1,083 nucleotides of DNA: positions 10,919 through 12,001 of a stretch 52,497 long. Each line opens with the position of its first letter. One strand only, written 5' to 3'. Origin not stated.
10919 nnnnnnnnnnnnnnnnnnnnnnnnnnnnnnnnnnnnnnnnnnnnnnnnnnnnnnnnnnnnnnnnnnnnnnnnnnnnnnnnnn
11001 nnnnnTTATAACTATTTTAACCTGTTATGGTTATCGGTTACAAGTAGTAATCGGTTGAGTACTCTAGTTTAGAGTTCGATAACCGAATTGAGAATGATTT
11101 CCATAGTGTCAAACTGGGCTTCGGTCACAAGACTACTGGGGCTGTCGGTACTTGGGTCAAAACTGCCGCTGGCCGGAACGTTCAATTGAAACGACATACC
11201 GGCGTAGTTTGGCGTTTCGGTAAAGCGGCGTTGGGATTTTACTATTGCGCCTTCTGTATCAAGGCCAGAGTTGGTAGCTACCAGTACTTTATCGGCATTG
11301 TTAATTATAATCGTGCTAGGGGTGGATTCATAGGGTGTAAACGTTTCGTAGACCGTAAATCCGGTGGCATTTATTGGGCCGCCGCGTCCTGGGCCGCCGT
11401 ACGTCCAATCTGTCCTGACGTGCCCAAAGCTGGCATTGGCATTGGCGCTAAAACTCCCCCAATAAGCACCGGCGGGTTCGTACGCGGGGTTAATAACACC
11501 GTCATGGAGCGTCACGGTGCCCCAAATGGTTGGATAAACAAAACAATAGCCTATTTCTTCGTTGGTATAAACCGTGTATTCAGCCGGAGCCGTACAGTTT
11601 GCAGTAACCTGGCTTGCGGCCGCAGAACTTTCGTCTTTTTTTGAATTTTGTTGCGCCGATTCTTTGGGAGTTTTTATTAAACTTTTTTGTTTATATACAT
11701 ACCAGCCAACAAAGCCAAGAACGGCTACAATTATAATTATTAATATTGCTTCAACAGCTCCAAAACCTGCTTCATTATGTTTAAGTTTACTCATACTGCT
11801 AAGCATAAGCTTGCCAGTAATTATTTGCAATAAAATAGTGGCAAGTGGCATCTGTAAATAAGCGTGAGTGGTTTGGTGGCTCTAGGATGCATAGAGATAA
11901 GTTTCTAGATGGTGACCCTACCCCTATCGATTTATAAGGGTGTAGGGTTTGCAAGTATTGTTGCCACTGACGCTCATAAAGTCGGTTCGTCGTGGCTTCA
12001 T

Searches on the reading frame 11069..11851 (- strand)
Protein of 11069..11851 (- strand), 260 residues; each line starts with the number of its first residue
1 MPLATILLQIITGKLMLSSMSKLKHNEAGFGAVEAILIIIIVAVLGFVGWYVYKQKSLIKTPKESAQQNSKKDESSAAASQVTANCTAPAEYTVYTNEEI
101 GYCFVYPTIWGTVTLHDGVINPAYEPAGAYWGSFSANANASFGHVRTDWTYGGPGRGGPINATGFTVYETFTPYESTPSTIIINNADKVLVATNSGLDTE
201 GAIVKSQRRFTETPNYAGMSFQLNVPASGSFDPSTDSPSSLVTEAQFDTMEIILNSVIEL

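Call 49: search_protein_families(library=pfam, proteins=[window:11069-11851:-], max_evalue=0.001)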
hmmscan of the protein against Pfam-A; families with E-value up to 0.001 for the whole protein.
window:11069-11851:- (260 aa): 0 families
